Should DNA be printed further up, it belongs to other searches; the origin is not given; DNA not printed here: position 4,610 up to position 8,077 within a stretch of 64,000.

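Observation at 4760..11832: Tandem, translationally coupled pair of giant PD40-propeller proteins with two CxxCH motifs and swapped LamG positions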

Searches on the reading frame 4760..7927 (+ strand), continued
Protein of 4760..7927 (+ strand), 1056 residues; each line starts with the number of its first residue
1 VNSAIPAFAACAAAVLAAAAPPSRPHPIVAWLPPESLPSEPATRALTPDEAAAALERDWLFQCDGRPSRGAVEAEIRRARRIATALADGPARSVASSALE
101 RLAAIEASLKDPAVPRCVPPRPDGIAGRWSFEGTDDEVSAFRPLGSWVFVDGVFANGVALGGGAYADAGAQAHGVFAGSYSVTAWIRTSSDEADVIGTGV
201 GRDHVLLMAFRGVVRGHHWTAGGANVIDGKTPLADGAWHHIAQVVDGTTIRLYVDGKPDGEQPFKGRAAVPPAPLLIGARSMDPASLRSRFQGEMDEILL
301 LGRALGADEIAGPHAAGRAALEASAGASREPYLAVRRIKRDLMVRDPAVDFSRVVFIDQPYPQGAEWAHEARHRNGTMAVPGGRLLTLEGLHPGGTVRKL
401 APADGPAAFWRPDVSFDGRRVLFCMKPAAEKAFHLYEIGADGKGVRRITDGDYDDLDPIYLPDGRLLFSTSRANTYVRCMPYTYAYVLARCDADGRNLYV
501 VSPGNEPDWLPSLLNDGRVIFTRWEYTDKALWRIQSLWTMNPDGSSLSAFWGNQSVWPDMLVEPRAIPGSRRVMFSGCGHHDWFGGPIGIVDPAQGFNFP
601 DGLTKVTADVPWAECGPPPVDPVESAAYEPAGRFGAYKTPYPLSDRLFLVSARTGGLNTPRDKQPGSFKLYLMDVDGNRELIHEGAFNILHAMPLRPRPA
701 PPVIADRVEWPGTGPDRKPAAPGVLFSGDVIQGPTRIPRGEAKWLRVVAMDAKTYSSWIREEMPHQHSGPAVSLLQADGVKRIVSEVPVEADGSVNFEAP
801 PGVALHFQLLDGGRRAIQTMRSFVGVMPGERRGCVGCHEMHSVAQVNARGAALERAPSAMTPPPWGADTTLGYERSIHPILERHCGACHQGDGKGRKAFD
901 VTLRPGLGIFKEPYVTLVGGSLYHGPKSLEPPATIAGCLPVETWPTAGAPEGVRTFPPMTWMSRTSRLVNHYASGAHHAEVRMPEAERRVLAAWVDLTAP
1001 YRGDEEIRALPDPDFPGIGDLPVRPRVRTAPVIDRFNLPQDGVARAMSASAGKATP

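Call 28: find_encoding_contigs(protein=P0121, flank=10000, max_places=4)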
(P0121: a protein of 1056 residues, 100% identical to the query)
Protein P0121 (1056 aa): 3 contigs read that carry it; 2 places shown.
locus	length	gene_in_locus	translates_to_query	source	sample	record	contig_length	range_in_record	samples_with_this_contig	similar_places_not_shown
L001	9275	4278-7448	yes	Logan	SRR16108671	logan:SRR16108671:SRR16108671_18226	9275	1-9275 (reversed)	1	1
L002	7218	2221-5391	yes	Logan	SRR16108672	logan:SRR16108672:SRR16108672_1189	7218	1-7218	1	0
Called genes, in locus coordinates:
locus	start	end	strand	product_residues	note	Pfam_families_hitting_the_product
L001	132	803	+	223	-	-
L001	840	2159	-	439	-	PF01408:GFO_IDH_MocA, PF22725:GFO_IDH_MocA_C3 (weak)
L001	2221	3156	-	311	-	PF01261:AP_endonuc_2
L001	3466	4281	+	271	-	PF09339:HTH_IclR, PF12802:MarR_2 (faint), PF01614:IclR_C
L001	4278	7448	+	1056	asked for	PF13385:Laminin_G_3, PF02210:Laminin_G_2 (weak), PF18582:HZS_alpha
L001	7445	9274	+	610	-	?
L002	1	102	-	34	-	?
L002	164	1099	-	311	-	PF01261:AP_endonuc_2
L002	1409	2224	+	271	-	PF09339:HTH_IclR, PF12802:MarR_2 (faint), PF01614:IclR_C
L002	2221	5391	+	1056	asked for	PF13385:Laminin_G_3, PF02210:Laminin_G_2 (weak), PF18582:HZS_alpha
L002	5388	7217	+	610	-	?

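Call 29: find_encoding_contigs(protein=P0123, flank=10000, max_places=3)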
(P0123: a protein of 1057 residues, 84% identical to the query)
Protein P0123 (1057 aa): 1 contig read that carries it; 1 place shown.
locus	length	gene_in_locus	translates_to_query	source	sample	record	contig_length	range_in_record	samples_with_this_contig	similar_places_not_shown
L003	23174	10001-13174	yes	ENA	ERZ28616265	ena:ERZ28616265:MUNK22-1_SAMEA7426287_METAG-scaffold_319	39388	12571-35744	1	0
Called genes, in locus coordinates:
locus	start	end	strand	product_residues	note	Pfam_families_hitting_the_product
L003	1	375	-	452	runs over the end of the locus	PF01408:GFO_IDH_MocA, PF19051:GFO_IDH_MocA_C2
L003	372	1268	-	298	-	PF01261:AP_endonuc_2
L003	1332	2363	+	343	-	PF01408:GFO_IDH_MocA, PF02894:GFO_IDH_MocA_C, PF22725:GFO_IDH_MocA_C3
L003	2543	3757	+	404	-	PF00480:ROK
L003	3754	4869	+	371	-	PF00465:Fe-ADH, PF13685:Fe-ADH_2 (weak), PF25137:ADH_Fe_C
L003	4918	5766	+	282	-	PF00456:Transketolase_N, PF00676:E1_dh, PF09364:XFP_N (faint), PF13292:DXP_synthase_N (weak)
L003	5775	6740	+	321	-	PF02779:Transket_pyr, PF02780:Transketolase_C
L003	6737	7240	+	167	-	PF02502:LacAB_rpiB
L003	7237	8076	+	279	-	PF01925:TauE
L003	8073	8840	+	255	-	PF00190:Cupin_1 (faint), PF04962:KduI, PF11699:CENP-C_C (weak), PF07883:Cupin_2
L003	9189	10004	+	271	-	PF09339:HTH_IclR, PF01614:IclR_C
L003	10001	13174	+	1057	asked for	PF13385:Laminin_G_3, PF02210:Laminin_G_2 (weak), PF18582:HZS_alpha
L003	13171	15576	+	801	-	-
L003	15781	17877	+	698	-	PF00754:F5_F8_type_C, PF22633:F5_F8_type_C_2, PF22680:Glyco_hydro_123_N_2, PF13320:GH123_cat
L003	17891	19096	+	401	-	PF13088:BNR_2, PF02012:BNR (faint), PF13859:BNR_3 (faint)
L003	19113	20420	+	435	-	-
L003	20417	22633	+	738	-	-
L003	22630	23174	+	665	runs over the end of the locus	-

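Call 30: find_encoding_contigs(protein=P0168, flank=10000, max_places=2)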
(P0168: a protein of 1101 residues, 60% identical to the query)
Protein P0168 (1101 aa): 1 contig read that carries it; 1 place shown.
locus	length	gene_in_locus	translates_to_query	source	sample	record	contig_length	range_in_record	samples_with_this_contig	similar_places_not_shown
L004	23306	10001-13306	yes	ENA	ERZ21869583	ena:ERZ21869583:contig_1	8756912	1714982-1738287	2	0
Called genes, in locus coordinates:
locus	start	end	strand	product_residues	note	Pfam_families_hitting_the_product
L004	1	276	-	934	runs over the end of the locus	PF25788:Ig_Rha78A_N, PF08531:Bac_rhamnosid_N, PF05592:Bac_rhamnosid, PF17389:Bac_rhamnosid6H, PF17390:Bac_rhamnosid_C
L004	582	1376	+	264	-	PF00392:GntR, PF07840:FadR_C (weak), PF07729:FCD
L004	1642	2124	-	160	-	-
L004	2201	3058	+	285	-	PF04909:Amidohydro_2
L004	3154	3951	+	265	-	PF00106:adh_short, PF08659:KR, PF13561:adh_short_C2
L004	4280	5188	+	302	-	PF13385:Laminin_G_3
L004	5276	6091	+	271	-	-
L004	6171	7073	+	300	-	PF07963:N_methyl, PF07596:SBP_bac_10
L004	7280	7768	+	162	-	-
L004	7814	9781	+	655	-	PF07944:Beta-AFase-like_GH127_cat, PF20736:Glyco_hydro127M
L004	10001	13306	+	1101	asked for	PF18582:HZS_alpha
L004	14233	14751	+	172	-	PF04542:Sigma70_r2, PF08281:Sigma70_r4_2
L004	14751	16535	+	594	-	PF04773:FecR (weak)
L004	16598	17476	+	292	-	PF07589:PEP_exosort_dom (weak)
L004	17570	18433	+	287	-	PF13385:Laminin_G_3, PF07589:PEP_exosort_dom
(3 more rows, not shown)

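Call 39: find_related_loci(query=A1, collection=genome_contigs, flank=10000)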
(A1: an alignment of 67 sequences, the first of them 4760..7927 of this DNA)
Query A1 (1056 aa) in genome_contigs; peptide patterns used: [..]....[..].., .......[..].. (x = any residue, [..] = any of these).
599 stretches matched a pattern (row limit reached: there are more); 582 encode a relative of the query (tblastn E <= 1e-3); the best 80 are kept; 80 distinct loci.
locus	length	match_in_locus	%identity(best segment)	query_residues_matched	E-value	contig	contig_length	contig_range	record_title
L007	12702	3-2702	93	141-1040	0e+0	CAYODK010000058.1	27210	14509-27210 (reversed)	MAG TPA_asm: uncultured Verrucomicrobiota bacterium isolate binchicken_co22_230 genome assembly, contig: NODE_1870_lengt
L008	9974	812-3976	88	1-1056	0e+0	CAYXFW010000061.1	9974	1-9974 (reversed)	MAG TPA_asm: uncultured Verrucomicrobiota bacterium isolate SRP256446_co1_32 genome assembly, contig: NODE_3666_length_9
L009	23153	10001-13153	58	7-1045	0e+0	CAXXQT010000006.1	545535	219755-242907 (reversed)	MAG: Thermoguttaceae bacterium isolate 6d2dc2d4-6dd0-4c87-b5e3-0172890c642a genome assembly, contig: contig_6, whole gen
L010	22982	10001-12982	54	19-1035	0e+0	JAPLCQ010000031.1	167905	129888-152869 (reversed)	MAG: Armatimonadota bacterium isolate LacPavin_0920_WC57_MAG_69_10 LacPavin_0920_WC57_scaffold_148092, whole genome shot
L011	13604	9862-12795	51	53-1043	0e+0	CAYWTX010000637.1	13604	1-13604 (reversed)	MAG TPA_asm: uncultured Planctomycetaceae bacterium isolate binchicken_co255_29 genome assembly, contig: k141_4263562, w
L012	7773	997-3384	62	15-1035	0e+0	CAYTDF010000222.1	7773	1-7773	MAG TPA_asm: uncultured bacterium isolate SRP308112_co1_364 genome assembly, contig: NODE_18348_length_7773_cov_4.509199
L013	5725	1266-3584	61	34-1035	0e+0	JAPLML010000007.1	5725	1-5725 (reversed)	MAG: Planctomycetota bacterium isolate LacPavin_0920_SED3_MAG_68_11 LacPavin_0920_SED3_scaffold_1539626, whole genome sh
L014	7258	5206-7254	62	322-1035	0e+0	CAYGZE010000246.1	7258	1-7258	MAG TPA_asm: uncultured Anaerolineales bacterium isolate ERP119294_co1_415 genome assembly, contig: NODE_15019_length_72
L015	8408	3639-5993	60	38-1035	0e+0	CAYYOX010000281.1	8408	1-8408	MAG TPA_asm: uncultured Planctomycetaceae bacterium isolate SRP179991_co3_33 genome assembly, contig: NODE_2600_length_8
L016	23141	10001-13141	46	42-1035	0e+0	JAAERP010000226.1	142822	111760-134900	MAG: Fuerstiella sp. isolate Nau_8 NauG_CONTIG1452110, whole genome shotgun sequence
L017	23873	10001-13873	58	38-1035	0e+0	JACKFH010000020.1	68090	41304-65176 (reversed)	MAG: Candidatus Omnitrophota bacterium isolate HK-STAS-OLB16-2 HK-STAS-OLB16-2_20, whole genome shotgun sequence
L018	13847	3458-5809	61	23-1035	0e+0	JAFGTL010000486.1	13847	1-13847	MAG: Candidatus Hydrogenedentota bacterium isolate Zod_Metabat.968 k87_8533862, whole genome shotgun sequence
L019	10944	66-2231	58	291-1035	0e+0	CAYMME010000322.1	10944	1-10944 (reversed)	MAG TPA_asm: uncultured Planctomycetales bacterium isolate binchicken_co65_34 genome assembly, contig: NODE_23489_length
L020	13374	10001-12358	60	36-1035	0e+0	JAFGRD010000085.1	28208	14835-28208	MAG: Pirellulales bacterium isolate Zod_Metabat.813 k87_6041612, whole genome shotgun sequence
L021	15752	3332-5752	58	39-1053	0e+0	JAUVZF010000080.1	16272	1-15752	MAG: Planctomycetota bacterium isolate CSMAG_1261 CSMAG_1261_k141_501771_length_16272_cov_12.5798, whole genome shotgun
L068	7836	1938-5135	55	24-1035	0e+0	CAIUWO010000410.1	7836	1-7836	MAG: Candidatus Hydrogenedentes bacterium isolate Loclat_bin-18389 genome assembly, contig: bin-18389:0410/1056, whole g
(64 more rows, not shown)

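Call 45: predict_structure(alignment_id=A1)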
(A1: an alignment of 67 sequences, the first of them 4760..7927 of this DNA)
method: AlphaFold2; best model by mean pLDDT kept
length: 1056 residues; sequences in the alignment: 67
mean_pLDDT: 87.5   pTM: 0.88
mean pLDDT of the five models: 87.5, 86.9, 86.4, 84.7, 84.6
residues with pLDDT >= 90: 656; 70-90: 284; 50-70: 80; < 50: 36
segments of 3 or more residues with pLDDT < 50: 1-21, 134-137, 1048-1056
pLDDT, mean of each block of 10 residues (from residue 1): 41 46 71 90 96 97 89 95 94 95 94 76 89 59 81 89 82 89 93 93 96 95 96 91 97 98 96 93 84 93 96 94 93 98 96 97 86 82 97 97 93 97 96 96 95 95 97 85 89 93 87 97 70 74 92 70 95 93 92 87 91 76 90 90 98 74 78 97 96 97 96 90 92 80 93 86 67 81 94 93 90 90 80 70 66 95 93 96 93 90 92 92 73 86 66 75 93 82 91 93 94 91 92 88 52 35
secondary structure, 60 per line:
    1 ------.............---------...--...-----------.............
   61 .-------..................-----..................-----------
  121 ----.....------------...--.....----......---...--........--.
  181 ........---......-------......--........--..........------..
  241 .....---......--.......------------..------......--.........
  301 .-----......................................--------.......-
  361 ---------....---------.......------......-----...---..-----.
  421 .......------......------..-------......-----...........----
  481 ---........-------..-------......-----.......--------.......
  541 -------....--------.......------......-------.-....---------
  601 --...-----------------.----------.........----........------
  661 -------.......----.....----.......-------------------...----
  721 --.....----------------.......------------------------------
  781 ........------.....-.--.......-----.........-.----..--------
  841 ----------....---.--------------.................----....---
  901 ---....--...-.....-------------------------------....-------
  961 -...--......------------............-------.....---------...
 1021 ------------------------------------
elements in order (helices of 4 or more, strands of 3 or more residues): H7-19 H48-61 H69-86 H92-109 E125-129 E142-144 E147-151 E156-161 E165-167 H170-177 E180-188 E192-197 E205-210 E213-220 E223-232 E239-245 E249-254 E257-263 H284-289 E292-301 H307-344 E353-359 H370-373 E383-389 E396-401 E407-409 E420-427 E434-439 E455-460 E466-476 E484-491 E508-513 E519-525 E534-540 E548-551 E560-566 E573-578 E588-591 E603-605 E634-642 E647-654 E668-674 E679-683 E688-694 E723-727 E744-750 E781-788 E795-799 E804-810 E816-824 H851-854 H873-889 H894-897 E904-907 E910-912 H914-918 H950-953 H967-972 H985-996 H1004-1008

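Call 47: fold_search(model_id=the predicted structure, library=pdb)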
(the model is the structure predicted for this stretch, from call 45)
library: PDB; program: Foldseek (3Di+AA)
matches with E <= 10: 1495; with E <= 0.001: 532
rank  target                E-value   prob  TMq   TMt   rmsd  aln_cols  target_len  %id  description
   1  5c2v_A                1.1e-27  1.00  0.45  0.60   7.3       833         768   17  Kuenenia stuttgartiensis Hydrazine Synthase (released 2015-10-14)
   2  5c2v_D                8.6e-26  1.00  0.44  0.58   7.5       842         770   17  Kuenenia stuttgartiensis Hydrazine Synthase (released 2015-10-14)
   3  4r40_C                6.8e-12  1.00  0.22  0.54  16.7       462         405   10  Crystal Structure of TolB/Pal complex from Yersinia pestis. (released 2014-09-03)
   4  2hqs_A                9.9e-12  1.00  0.22  0.53  17.0       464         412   11  Crystal structure of TolB/Pal complex (released 2007-04-03)
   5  4r40_A                1.1e-11  1.00  0.22  0.53  15.5       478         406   11  Crystal Structure of TolB/Pal complex from Yersinia pestis. (released 2014-09-03)
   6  2w8b_B                1.3e-11  1.00  0.22  0.54  17.0       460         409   13  Crystal structure of processed TolB in complex with Pal (released 2009-02-17)
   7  2hqs_B                1.4e-11  1.00  0.23  0.54  16.6       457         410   12  Crystal structure of TolB/Pal complex (released 2007-04-03)
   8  2ivz_A                1.7e-11  1.00  0.22  0.55  15.8       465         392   11  Structure of TolB in complex with a peptide of the colicin E9 T- domain (released 2006-08-16)
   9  1c5k                  1.9e-11  1.00  0.22  0.55  15.7       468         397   11  THE STRUCTURE OF TOLB, AN ESSENTIAL COMPONENT OF THE TOL-DEPENDENT TRANSLOCATION SYSTEM AND ITS INTERACTIONS WITH THE TR (released 2000-12-06)
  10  4pwz_B                3.9e-11  1.00  0.22  0.53  16.2       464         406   10  Crystal structure of TolB protein from Yersinia pestis CO92 (released 2014-04-02)
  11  2w8b_A                4.3e-11  1.00  0.22  0.54   5.9       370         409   14  Crystal structure of processed TolB in complex with Pal (released 2009-02-17)
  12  4yz5_B                4.8e-11  1.00  0.11  0.17  24.3       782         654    9  Crystal Structure of Streptococcus pneumoniae NanC, in complex with 3-Sialyllactose (released 2015-09-23)
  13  2vw1                  5.0e-11  1.00  0.11  0.18  24.3       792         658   11  Crystal structure of the NanB sialidase from Streptococcus pneumoniae (released 2008-06-24)
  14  1sll                  6.9e-11  1.00  0.14  0.20  24.0       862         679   10  SIALIDASE L FROM LEECH MACROBDELLA DECORA (released 1998-12-16)
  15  2jkb                  7.6e-11  1.00  0.11  0.17  24.7       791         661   10  Crystal structure of Streptococcus pneumoniae NanB in complex with 2, 7-anhydro-Neu5Ac (released 2008-09-16)
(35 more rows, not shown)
